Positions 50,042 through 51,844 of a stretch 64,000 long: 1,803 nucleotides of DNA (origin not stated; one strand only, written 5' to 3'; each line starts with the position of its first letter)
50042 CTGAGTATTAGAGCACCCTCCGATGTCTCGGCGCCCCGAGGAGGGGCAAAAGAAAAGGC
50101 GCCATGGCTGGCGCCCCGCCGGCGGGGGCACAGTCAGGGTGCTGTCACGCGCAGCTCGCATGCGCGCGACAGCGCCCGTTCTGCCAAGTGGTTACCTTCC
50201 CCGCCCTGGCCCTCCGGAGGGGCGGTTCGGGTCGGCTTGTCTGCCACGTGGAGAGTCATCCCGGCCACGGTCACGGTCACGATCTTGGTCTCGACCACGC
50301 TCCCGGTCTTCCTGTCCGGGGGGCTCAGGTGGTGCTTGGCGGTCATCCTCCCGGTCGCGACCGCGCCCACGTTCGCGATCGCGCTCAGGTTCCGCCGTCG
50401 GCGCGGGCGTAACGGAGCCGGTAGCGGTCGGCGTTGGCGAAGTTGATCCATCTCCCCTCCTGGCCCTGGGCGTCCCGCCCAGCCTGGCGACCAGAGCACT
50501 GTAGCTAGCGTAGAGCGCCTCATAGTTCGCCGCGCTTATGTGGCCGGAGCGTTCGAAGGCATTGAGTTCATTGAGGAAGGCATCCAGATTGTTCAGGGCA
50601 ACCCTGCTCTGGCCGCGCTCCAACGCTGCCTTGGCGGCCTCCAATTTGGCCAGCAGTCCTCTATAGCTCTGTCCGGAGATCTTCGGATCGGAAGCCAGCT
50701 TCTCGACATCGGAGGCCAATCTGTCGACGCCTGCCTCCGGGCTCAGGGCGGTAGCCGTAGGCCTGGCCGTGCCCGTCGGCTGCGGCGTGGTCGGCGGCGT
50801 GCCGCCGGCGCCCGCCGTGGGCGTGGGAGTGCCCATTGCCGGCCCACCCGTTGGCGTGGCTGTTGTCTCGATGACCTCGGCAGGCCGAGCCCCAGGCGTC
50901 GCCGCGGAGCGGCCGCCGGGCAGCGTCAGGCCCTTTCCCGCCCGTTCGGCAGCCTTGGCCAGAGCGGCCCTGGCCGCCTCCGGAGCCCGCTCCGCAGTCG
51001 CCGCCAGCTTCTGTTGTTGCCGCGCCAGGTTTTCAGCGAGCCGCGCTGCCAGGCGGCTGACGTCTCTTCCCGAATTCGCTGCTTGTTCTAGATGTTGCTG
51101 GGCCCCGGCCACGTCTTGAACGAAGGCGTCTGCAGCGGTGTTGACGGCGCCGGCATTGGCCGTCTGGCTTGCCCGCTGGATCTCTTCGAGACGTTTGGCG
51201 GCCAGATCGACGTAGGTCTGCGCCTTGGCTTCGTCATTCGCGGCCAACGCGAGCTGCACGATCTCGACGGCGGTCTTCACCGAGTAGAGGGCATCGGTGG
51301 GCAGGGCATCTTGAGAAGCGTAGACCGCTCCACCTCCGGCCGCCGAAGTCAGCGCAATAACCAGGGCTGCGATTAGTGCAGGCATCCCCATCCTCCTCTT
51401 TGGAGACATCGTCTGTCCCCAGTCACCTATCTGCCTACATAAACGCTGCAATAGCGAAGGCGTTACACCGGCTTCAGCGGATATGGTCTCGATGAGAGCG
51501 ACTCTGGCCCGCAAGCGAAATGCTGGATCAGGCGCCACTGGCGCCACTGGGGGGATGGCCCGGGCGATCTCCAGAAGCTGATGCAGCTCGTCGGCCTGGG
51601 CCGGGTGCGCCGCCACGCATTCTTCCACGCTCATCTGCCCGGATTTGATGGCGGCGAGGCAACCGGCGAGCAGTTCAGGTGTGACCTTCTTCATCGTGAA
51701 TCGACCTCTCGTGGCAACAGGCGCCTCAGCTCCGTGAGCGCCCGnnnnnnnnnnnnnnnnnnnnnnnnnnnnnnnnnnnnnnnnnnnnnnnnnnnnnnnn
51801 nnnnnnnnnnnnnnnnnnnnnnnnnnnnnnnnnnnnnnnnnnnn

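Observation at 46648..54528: ECF sigma / anti-sigma pair embedded in a tandem array of four DUF5667-type paralogues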

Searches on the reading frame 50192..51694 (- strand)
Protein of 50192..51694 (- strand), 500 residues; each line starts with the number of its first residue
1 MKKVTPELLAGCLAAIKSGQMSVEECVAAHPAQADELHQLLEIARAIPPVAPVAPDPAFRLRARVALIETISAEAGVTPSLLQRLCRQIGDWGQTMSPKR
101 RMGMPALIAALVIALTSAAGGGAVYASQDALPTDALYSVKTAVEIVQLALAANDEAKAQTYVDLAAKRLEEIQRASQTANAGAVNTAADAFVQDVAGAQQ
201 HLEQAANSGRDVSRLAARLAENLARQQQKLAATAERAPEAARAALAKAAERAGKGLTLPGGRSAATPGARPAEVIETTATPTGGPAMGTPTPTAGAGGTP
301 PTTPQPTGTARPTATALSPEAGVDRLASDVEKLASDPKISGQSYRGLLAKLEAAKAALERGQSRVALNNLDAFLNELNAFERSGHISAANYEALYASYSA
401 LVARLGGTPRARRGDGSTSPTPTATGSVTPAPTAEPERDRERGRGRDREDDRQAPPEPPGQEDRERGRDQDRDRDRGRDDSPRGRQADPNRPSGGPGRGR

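Call 5: search_protein_families(library=pfam, proteins=[window:50192-51694:-], max_evalue=0.1)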
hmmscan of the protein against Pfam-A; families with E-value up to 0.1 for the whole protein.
window:50192-51694:- (500 aa): 2 families
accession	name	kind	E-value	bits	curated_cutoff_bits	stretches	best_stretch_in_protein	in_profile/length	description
PF18915.5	DUF5667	-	7.3e-13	49.2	27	1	130-239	2-98/99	Domain of unknown function (DUF5667)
PF22888.1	FIMAH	-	5.9e-10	40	24.8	1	324-401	2-79/81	FIMAH domain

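Call 8: search_protein_families(library=ncbifam, proteins=[window:50192-51694:-], max_evalue=0.1)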
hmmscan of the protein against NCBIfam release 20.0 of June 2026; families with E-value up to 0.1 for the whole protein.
window:50192-51694:- (500 aa): 1 family
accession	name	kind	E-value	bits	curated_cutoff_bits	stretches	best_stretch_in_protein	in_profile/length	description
TIGR03348.1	VI_IcmF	equivalog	0.028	12.4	388.15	1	137-253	814-928/1168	type VI secretion system membrane subunit TssM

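Call 11: find_homologous_proteins(query=window:50192-51694:-)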
Query window:50192-51694:- (500 aa): 24 proteins with E <= 0.001 among 8000 candidates.
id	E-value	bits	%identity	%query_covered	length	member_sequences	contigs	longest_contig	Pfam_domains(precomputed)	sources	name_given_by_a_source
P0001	0.0e+0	1048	100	100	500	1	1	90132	PF22888.2,PF18915.6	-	-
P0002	7.7e-107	376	52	87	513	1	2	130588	PF22888.2,PF18915.6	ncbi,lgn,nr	ncbi:MAG: hypothetical protein HYY30_00180 [Chloroflexi bacterium]|nr:hypothetical protein [Chlorofl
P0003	4.9e-106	373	48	93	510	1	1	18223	PF22888.2,PF18915.6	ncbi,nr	ncbi:MAG: DUF5667 domain-containing protein [Chloroflexi bacterium]|nr:DUF5667 domain-containing pro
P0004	9.1e-103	363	48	99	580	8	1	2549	PF22888.2,PF18915.6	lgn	-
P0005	1.8e-97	345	46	96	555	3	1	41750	PF22888.2,PF18915.6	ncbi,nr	ncbi:MAG: DUF5667 domain-containing protein [Chloroflexi bacterium]|nr:DUF5667 domain-containing pro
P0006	1.8e-94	335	46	95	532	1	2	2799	PF22888.2,PF18915.6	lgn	-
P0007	2.0e-94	335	50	84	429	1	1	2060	PF22888.2,PF18915.6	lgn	-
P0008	5.9e-94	334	50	82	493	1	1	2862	PF22888.2,PF18915.6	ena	-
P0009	1.9e-89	319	44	95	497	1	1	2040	PF22888.2,PF18915.6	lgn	-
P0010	5.7e-85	304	61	56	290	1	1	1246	PF18915.6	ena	-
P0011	4.8e-83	298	43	88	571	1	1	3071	PF22888.2,PF18915.6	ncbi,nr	ncbi:MAG: DUF5667 domain-containing protein, partial [Dehalococcoidia bacterium]|nr:DUF5667 domain-c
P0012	5.4e-82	294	57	61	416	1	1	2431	PF22888.2,PF18915.6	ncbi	-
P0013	1.7e-68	250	42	81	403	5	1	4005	PF22888.2,PF18915.6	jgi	-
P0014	4.8e-68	248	52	64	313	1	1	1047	PF22888.2,PF18915.6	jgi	-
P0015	1.1e-67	247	50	65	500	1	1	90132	PF22888.2,PF18915.6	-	-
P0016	4.8e-57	212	51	51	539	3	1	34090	PF18915.6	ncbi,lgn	ncbi:MAG TPA: DUF5667 domain-containing protein [Chloroflexota bacterium]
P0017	1.6e-44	171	42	47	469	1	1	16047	PF18915.6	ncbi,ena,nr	ncbi:MAG: DUF5667 domain-containing protein [Dehalococcoidales bacterium]|nr:DUF5667 domain-containi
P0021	8.8e-17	79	33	59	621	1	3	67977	PF18915.6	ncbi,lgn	-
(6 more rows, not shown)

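Call 14: find_encoding_contigs(protein=P0002, flank=10000, max_places=2)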
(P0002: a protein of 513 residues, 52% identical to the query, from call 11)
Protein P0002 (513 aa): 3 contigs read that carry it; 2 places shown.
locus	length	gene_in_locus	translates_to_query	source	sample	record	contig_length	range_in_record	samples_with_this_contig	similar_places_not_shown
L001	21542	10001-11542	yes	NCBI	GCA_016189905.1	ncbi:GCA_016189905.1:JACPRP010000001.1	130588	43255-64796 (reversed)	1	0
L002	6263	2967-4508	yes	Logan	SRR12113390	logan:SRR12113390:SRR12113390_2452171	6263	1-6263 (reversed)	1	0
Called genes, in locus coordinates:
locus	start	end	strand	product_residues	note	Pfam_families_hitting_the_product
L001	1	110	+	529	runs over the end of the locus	PF01645:Glu_synthase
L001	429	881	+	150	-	PF12797:Fer4_2 (faint), PF13187:Fer4_9 (faint), PF13247:Fer4_11, PF12838:Fer4_7, PF12837:Fer4_6 (weak), PF00037:Fer4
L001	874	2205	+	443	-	PF07992:Pyr_redox_2, PF00070:Pyr_redox, PF18267:Rubredoxin_C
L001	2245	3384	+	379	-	PF00310:GATase_2 (weak), PF13522:GATase_6 (weak), PF13537:GATase_7 (faint)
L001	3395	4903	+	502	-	PF13237:Fer4_10 (weak), PF14697:Fer4_21 (weak), PF12838:Fer4_7 (weak), PF13187:Fer4_9 (weak), PF04898:Glu_syn_central (weak), PF01645:Glu_synthase, PF00478:IMPDH (weak), PF01070:FMN_dh, +3 more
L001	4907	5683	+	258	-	PF01493:GXGXG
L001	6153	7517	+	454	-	PF03951:Gln-synt_N, PF00120:Gln-synt_C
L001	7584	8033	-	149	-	PF00293:NUDIX, PF14815:NUDIX_4 (weak)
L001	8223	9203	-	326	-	PF00768:Peptidase_S11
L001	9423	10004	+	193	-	PF04542:Sigma70_r2, PF08281:Sigma70_r4_2, PF04545:Sigma70_r4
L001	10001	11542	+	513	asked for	PF18915:DUF5667, PF22888:FIMAH (weak)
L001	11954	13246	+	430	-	PF09594:GT87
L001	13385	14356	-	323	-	PF00941:FAD_binding_5, PF03450:CO_deh_flav_C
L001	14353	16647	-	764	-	PF01315:Ald_Xan_dh_C, PF02738:MoCoBD_1, PF20256:MoCoBD_2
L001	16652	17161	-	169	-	PF00111:Fer2 (weak), PF13085:Fer2_3 (weak), PF01799:Fer2_2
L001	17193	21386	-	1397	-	PF00370:FGGY_N (faint), PF01869:BcrAD_BadFG, PF09989:DUF2229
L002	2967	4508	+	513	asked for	PF18915:DUF5667, PF22888:FIMAH (weak)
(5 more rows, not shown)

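Call 15: find_encoding_contigs(protein=P0005, flank=10000, max_places=2)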
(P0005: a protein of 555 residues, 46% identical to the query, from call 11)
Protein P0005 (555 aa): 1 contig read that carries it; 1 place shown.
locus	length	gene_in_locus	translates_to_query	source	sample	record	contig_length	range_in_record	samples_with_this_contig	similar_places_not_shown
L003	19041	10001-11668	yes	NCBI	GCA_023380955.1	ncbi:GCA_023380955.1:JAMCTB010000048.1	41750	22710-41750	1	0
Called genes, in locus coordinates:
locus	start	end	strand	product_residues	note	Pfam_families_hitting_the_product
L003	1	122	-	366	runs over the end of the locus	PF01658:Inos-1-P_synth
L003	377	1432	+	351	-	PF00586:AIRS, PF02769:AIRS_C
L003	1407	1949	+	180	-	PF02367:TsaE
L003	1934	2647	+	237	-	PF00814:TsaD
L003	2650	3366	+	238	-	PF00583:Acetyltransf_1, PF13508:Acetyltransf_7, PF13673:Acetyltransf_10, PF08445:FR47 (weak)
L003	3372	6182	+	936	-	PF02739:5_3_exonuc_N, PF01367:5_3_exonuc, PF01612:DNA_pol_A_exo1, PF22619:DNA_polI_exo1, PF00476:DNA_pol_A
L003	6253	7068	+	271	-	PF01149:Fapy_DNA_glyco, PF06831:H2TH, PF06827:zf-FPG_IleRS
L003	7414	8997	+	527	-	PF00324:AA_permease, PF13520:AA_permease_2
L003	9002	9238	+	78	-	-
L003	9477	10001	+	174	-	PF04542:Sigma70_r2, PF08281:Sigma70_r4_2, PF04545:Sigma70_r4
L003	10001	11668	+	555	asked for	PF18915:DUF5667, PF22888:FIMAH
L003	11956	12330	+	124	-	PF01155:HypA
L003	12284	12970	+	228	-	PF02492:cobW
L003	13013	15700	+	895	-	PF00708:Acylphosphatase, PF07503:zf-HYPF, PF01300:Sua5_yciO_yrdC, PF17788:HypF_C, PF22521:HypF_C_2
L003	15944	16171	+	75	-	PF01455:HupF_HypC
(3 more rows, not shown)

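Call 16: find_encoding_contigs(protein=P0003, flank=10000, max_places=2)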
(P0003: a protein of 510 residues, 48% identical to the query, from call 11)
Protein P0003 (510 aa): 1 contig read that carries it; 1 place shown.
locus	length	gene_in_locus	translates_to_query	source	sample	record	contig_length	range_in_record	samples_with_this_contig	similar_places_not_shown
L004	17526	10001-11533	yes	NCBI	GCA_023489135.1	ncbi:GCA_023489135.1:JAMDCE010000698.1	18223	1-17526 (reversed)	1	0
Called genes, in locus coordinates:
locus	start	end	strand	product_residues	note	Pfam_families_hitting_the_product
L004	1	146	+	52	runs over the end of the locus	-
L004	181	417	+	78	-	PF01106:NifU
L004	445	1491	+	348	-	PF12801:Fer4_5, PF00037:Fer4 (faint), PF12801:Fer4_5 (weak), PF13237:Fer4_10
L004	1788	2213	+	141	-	PF01799:Fer2_2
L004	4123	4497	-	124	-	PF02738:MoCoBD_1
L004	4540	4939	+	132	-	PF20256:MoCoBD_2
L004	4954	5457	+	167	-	PF00941:FAD_binding_5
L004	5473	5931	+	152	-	PF03450:CO_deh_flav_C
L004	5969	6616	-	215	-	-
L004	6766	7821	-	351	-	PF13379:NMT1_2, PF09084:NMT1, PF12974:Phosphonate-bd (weak)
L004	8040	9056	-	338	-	PF04166:PdxA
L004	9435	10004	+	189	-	PF04542:Sigma70_r2, PF08281:Sigma70_r4_2, PF04545:Sigma70_r4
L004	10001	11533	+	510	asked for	PF18915:DUF5667, PF22888:FIMAH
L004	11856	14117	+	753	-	PF02743:dCache_1, PF00672:HAMP, PF01590:GAF, PF13185:GAF_2, PF13492:GAF_3 (weak), PF07730:HisKA_3, PF13581:HATPase_c_2 (weak), PF02518:HATPase_c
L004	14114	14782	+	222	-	PF00072:Response_reg, PF08281:Sigma70_r4_2 (weak), PF00196:GerE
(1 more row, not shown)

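Call 17: find_encoding_contigs(protein=P0016, flank=10000, max_places=2)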
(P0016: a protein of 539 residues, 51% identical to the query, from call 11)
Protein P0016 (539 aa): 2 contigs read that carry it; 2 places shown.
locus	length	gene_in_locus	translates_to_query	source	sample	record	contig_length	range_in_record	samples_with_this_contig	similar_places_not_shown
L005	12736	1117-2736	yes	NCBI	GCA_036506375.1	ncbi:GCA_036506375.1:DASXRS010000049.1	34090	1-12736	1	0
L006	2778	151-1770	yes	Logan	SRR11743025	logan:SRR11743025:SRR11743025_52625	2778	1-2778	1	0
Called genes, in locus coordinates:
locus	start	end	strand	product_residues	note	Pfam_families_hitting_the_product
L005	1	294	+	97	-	PF00082:Peptidase_S8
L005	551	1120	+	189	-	PF04542:Sigma70_r2, PF08281:Sigma70_r4_2, PF04545:Sigma70_r4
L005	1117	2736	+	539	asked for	PF18915:DUF5667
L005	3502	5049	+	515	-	-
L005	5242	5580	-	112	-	PF13683:rve_3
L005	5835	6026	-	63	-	-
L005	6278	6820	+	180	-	-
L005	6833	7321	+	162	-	PF05638:T6SS_HCP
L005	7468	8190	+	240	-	PF13683:rve_3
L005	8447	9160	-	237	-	PF00106:adh_short, PF08659:KR, PF13561:adh_short_C2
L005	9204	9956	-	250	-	PF00392:GntR, PF07729:FCD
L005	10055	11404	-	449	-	PF00202:Aminotran_3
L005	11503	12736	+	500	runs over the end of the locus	PF01547:SBP_bac_1, PF13416:SBP_bac_8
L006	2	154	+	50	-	?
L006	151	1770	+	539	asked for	PF18915:DUF5667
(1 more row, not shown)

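Call 18: find_encoding_contigs(protein=P0017, flank=10000, max_places=2)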
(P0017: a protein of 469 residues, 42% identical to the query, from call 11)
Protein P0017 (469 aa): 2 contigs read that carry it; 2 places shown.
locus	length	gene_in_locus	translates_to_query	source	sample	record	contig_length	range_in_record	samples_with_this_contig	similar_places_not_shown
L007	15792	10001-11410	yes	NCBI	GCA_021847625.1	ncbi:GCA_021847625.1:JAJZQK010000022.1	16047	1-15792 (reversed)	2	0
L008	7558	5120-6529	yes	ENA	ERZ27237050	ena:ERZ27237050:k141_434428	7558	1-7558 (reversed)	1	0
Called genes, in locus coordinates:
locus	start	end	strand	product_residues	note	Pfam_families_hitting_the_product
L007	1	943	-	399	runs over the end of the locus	PF01326:PPDK_N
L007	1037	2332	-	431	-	PF00587:tRNA-synt_2b, PF03129:HGTP_anticodon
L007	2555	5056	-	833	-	PF00483:NTP_transferase, PF12804:NTP_transf_3, PF25084:LbH_EIF2B, PF25087:GMPPB_C, PF24894:Hexapep_GlmU (weak), PF02878:PGM_PMM_I, PF02879:PGM_PMM_II (weak), PF02880:PGM_PMM_III, +1 more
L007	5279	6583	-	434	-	PF00149:Metallophos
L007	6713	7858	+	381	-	PF00724:Oxidored_FMN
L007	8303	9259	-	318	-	PF00781:DAGK_cat, PF19279:YegS_C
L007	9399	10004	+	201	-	PF04542:Sigma70_r2, PF08281:Sigma70_r4_2, PF04545:Sigma70_r4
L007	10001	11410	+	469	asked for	PF18915:DUF5667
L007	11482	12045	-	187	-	PF01661:Macro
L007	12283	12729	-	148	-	PF13298:LigD_N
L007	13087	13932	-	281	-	PF00528:BPD_transp_1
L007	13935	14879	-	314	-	PF00528:BPD_transp_1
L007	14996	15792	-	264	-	PF01547:SBP_bac_1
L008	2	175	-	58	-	?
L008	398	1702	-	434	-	PF00149:Metallophos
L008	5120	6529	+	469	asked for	PF18915:DUF5667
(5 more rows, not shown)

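Call 19: find_encoding_contigs(protein=P0021, flank=10000, max_places=2)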
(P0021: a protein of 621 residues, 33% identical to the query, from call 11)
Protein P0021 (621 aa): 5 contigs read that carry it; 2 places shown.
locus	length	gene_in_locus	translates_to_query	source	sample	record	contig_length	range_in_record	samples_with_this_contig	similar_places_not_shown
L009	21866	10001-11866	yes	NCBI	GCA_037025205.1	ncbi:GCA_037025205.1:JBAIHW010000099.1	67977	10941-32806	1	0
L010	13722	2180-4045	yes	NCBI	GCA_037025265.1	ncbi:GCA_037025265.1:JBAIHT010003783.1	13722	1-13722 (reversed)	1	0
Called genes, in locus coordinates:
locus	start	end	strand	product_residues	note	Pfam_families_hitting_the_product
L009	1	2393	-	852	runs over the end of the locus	PF02463:SMC_N (faint), PF13476:AAA_23, PF13558:SbcC_Walker_B (weak)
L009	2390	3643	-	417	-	PF00149:Metallophos, PF12850:Metallophos_2 (weak)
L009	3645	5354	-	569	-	PF09378:HAS-barrel (weak), PF01935:DUF87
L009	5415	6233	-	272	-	PF01061:ABC2_membrane, PF12679:ABC2_membrane_2, PF12698:ABC2_membrane_3 (weak)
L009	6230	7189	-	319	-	PF00005:ABC_tran, PF13304:AAA_21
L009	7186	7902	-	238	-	-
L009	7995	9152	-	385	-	PF09376:NurA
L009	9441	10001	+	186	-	PF04542:Sigma70_r2, PF08281:Sigma70_r4_2, PF04545:Sigma70_r4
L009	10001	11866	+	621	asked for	PF18915:DUF5667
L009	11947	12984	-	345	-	PF00140:Sigma70_r1_2, PF04542:Sigma70_r2, PF04539:Sigma70_r3, PF04545:Sigma70_r4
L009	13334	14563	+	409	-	PF00355:Rieske, PF19301:LigXa_C (weak)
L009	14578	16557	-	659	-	PF00009:GTP_EFTU, PF01926:MMR_HSR1 (weak), PF03144:GTP_EFTU_D2, PF09105:WHD_1st_SelB (faint), PF25461:Beta-barrel_SelB, PF09106:WHD_2nd_SelB, PF09107:WHD_3rd_SelB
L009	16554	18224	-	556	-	PF00246:Peptidase_M14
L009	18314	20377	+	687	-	PF00930:DPPIV_N, PF26549:Tricorn_N, PF02129:Peptidase_S15, PF20434:BD-FAE (faint), PF00326:Peptidase_S9, PF12146:Hydrolase_4 (faint)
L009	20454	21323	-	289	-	PF02517:Rce1-like (weak)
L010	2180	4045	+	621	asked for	PF18915:DUF5667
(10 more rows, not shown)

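Call 30: search_solved_structures(query=window:50192-51694:-, max_evalue=1)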
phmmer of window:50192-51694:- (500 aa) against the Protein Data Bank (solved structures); distinct sequences matched with E-value up to 1: 2.
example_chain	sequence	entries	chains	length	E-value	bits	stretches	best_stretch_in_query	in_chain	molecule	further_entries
6z74_A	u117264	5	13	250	0.019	17.1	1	343-428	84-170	Transcriptional regulator, GntR family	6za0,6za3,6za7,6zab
8fbo_A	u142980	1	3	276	0.24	13.5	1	137-253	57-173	KWOCA_102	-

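Call 33: search_solved_structures(query=A3, max_evalue=10, show_alignments=2)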
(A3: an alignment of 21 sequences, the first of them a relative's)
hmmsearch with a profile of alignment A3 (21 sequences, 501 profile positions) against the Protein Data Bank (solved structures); distinct sequences matched with E-value up to 10: 7.
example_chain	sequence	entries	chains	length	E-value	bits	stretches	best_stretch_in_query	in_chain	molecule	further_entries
6dxo_D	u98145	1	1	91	0.026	16.7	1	36-78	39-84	BldN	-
8zbm_C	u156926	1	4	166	0.3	13.2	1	187-286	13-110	Tropomyosin beta chain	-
9smn_D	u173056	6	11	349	0.71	12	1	389-487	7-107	BRISC and BRCA1-A complex member 1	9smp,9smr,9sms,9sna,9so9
1avy_A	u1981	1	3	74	0.97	11.5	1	337-382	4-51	FIBRITIN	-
7qv3_v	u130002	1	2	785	3.6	9.6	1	183-297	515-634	Endonuclease MutS2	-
8z22_C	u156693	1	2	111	5.1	9.1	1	173-262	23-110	Liprin-alpha-2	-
1y4c_A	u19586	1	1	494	6.8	8.7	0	172-265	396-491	Maltose binding protein fused with designed helical protein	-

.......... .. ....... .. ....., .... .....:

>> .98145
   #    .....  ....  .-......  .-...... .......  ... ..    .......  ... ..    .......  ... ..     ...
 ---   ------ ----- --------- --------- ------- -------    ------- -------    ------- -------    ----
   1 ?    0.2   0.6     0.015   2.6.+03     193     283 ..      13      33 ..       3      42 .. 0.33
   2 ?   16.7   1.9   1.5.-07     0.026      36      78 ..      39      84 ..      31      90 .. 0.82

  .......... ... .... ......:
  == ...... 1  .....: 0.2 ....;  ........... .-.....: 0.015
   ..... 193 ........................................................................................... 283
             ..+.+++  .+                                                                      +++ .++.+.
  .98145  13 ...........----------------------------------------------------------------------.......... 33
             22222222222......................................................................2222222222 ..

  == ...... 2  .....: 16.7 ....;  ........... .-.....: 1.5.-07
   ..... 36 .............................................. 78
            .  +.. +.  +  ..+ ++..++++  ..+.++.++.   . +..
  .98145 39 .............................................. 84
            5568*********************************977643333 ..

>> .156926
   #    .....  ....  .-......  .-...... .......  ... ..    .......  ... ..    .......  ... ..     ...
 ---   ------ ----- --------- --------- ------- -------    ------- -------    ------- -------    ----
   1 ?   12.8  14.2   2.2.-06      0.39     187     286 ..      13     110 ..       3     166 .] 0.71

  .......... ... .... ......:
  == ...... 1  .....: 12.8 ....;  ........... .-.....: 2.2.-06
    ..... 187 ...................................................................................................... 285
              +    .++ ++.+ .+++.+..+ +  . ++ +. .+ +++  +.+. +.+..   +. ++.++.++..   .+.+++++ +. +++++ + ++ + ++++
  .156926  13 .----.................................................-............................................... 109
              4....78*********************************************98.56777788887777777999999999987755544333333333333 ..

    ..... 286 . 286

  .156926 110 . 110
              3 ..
